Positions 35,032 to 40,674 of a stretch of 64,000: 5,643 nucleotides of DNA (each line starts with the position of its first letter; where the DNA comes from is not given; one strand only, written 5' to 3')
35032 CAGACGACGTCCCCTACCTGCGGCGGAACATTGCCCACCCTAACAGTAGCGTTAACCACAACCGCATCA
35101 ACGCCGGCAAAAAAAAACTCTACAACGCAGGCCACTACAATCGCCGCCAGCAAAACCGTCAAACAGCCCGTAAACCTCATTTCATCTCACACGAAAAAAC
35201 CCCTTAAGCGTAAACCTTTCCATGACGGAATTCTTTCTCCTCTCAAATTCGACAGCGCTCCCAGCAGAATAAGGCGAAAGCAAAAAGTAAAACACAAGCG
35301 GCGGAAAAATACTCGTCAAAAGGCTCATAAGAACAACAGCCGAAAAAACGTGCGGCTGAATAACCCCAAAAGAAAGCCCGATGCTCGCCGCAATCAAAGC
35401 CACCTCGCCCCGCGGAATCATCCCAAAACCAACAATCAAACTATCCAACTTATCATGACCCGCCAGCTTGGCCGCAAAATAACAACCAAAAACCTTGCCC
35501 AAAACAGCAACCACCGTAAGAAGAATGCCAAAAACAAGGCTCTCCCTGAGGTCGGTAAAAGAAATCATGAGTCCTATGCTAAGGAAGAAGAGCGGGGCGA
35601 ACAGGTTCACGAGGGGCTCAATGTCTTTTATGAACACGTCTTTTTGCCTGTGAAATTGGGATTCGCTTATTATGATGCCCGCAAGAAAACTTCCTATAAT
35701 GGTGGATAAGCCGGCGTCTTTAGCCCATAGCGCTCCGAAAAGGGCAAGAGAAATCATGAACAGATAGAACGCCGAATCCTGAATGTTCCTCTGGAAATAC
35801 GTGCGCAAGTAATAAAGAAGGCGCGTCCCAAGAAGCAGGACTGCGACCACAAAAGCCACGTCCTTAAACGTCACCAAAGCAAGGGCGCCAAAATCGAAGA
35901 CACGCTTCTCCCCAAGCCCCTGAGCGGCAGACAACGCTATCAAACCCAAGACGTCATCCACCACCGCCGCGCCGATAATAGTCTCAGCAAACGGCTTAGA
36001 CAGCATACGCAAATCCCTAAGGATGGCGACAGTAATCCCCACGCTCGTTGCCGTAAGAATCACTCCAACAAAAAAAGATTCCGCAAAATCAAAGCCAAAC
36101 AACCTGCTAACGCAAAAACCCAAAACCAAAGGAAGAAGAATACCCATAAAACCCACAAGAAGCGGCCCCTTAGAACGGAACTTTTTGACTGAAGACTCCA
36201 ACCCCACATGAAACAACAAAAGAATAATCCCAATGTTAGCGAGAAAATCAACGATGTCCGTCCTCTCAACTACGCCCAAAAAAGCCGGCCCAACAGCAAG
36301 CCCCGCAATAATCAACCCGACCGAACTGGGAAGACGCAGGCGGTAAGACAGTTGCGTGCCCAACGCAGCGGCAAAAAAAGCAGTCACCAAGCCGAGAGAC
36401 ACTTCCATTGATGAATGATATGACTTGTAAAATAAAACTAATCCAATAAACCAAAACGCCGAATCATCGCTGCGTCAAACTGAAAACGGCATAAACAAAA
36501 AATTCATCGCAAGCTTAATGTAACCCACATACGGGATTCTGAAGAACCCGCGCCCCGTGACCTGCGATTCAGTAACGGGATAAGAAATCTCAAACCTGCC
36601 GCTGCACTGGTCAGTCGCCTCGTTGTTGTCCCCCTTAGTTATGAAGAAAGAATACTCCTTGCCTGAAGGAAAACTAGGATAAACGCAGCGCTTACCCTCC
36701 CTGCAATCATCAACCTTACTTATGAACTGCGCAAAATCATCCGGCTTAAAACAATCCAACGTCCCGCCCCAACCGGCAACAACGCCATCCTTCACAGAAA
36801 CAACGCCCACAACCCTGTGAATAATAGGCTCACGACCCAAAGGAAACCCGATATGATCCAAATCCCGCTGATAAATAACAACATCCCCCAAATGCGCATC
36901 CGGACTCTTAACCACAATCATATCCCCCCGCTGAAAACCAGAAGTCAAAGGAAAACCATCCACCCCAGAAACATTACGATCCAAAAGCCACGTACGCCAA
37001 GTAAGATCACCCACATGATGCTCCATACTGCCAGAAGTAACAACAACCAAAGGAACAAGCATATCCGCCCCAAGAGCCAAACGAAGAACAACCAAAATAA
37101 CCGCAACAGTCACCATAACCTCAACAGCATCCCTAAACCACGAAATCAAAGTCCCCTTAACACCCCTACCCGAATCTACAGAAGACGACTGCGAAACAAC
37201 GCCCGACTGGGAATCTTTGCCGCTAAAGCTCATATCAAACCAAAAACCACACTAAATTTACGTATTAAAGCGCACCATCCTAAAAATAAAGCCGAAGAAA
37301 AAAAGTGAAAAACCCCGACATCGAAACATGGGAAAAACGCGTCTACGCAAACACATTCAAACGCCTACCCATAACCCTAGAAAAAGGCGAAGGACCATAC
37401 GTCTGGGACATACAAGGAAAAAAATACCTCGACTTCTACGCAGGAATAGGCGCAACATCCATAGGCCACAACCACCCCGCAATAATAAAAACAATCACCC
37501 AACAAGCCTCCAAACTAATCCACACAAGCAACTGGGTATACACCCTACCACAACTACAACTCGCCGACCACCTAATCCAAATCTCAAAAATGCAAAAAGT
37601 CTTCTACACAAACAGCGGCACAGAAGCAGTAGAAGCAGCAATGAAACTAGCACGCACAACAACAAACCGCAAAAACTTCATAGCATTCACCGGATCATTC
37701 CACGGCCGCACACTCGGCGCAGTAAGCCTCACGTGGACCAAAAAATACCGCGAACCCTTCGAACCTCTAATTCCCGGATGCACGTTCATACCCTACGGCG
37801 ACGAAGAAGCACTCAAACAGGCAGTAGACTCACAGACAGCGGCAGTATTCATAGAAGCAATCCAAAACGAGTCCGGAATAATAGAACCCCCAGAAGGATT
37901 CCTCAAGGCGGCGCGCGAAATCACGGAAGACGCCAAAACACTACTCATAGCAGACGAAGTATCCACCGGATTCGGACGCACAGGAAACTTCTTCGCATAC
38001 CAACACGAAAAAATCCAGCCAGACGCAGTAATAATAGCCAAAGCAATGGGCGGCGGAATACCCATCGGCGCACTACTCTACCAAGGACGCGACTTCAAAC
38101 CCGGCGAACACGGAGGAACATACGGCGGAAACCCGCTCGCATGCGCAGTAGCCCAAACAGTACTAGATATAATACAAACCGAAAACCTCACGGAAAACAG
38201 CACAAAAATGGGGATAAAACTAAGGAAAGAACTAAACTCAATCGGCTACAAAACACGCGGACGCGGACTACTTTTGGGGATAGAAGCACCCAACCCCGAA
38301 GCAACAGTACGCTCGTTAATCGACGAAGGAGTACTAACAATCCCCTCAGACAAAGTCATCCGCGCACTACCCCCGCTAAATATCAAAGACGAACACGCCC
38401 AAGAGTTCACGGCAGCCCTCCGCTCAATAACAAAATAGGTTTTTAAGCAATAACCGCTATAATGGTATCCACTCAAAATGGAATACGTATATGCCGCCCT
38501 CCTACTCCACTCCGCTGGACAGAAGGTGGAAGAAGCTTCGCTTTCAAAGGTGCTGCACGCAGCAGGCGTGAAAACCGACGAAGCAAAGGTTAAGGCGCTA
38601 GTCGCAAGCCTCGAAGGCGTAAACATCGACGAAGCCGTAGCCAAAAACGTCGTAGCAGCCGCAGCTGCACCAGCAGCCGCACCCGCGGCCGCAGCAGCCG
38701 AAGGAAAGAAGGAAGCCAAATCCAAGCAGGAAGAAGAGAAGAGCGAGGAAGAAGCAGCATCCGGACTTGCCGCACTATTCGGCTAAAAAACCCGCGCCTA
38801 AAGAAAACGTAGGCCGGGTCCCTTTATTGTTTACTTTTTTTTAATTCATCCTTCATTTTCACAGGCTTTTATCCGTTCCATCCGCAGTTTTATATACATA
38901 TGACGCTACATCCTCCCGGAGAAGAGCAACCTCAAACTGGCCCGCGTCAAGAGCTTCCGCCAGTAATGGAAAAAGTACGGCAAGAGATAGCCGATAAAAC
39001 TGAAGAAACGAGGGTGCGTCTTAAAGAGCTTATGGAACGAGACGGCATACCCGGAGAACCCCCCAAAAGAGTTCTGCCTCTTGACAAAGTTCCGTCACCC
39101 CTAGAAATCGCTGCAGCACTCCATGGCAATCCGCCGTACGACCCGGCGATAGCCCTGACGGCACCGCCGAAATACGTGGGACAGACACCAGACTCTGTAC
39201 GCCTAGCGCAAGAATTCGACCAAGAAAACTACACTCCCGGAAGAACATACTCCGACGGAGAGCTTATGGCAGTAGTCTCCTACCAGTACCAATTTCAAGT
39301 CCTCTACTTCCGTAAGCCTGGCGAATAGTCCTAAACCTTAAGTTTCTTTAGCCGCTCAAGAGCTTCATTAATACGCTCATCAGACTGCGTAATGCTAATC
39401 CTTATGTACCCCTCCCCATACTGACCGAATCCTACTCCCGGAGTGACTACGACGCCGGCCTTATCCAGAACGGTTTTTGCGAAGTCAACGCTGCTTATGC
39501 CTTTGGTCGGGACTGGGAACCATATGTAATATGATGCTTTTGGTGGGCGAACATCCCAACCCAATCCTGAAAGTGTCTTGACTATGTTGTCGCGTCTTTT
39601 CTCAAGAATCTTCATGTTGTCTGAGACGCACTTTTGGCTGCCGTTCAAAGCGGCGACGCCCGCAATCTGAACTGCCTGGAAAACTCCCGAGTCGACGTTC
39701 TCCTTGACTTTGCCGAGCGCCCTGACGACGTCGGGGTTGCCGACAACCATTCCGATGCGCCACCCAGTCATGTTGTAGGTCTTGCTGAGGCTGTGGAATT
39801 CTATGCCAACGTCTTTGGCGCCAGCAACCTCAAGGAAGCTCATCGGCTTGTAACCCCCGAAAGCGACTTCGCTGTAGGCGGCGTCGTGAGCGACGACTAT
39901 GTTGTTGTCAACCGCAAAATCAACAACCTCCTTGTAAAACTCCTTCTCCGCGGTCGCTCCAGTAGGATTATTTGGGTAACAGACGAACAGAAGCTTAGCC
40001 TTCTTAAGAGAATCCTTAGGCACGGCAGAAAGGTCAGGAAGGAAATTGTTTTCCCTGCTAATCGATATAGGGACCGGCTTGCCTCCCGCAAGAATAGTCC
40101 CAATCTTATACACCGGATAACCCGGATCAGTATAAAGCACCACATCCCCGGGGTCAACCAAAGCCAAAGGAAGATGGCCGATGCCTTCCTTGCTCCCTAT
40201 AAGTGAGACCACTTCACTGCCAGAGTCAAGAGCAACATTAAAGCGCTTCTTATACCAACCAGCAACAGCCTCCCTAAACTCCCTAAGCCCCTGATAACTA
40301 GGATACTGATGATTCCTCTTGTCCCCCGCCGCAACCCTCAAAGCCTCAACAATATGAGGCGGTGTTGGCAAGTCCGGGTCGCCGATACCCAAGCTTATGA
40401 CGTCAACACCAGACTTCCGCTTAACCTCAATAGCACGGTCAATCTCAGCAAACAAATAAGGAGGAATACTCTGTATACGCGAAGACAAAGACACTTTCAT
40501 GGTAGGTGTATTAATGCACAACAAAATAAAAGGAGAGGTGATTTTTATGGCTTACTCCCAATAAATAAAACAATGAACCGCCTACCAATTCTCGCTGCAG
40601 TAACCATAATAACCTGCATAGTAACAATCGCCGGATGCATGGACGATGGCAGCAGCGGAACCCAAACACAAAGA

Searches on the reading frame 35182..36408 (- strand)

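Call 6: search_protein_families(library=pfam, proteins=[window:35182-36408:-], max_evalue=0.05)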
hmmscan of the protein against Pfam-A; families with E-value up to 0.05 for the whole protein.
window:35182-36408:- (408 aa): 2 families
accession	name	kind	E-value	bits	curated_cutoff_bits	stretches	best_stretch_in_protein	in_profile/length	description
PF00999.27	Na_H_Exchanger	-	5.4e-67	226.7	26.2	1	11-373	5-374/375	Sodium/hydrogen exchanger, transmembrane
PF03812.18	KdgT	-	0.0016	18.3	25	1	263-331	188-255/305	2-keto-3-deoxygluconate permease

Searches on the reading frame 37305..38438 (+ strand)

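Call 77: search_protein_families(library=pfam, proteins=[window:37305-38438:+], max_evalue=0.01)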
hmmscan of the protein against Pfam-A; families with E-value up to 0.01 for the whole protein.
window:37305-38438:+ (377 aa): 2 families
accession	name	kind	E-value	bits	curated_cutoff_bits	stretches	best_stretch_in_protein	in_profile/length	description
PF00202.27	Aminotran_3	-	7.8e-109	364.5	30.5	1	15-374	3-401/403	Aminotransferase class-III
PF00266.25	Aminotran_5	-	5.8e-05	22.7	21.5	1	89-219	54-177/371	Aminotransferase class-V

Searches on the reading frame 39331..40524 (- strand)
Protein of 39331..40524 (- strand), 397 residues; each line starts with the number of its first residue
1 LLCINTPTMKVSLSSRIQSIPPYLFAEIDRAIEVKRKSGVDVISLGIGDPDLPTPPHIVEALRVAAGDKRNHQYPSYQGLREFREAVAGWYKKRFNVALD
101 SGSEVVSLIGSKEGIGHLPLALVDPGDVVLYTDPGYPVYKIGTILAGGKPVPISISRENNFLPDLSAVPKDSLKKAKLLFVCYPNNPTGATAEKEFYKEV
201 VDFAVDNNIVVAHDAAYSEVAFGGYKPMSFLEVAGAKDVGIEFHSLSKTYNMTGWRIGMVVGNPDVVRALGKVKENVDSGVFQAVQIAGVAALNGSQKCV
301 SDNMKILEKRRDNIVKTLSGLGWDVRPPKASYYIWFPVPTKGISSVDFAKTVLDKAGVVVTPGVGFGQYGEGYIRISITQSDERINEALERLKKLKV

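Call 77: search_protein_families(library=pfam, proteins=[window:39331-40524:-], max_evalue=0.01)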
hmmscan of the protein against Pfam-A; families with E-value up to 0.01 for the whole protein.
window:39331-40524:- (397 aa): 2 families
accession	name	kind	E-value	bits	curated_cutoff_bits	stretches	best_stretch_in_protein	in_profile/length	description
PF00155.27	Aminotran_1_2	-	3.3e-67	227.6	19.7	1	41-392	2-361/361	Aminotransferase class I and II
PF04864.19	Alliinase_C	-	0.005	16.2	22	0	334-395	305-362/363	Allinase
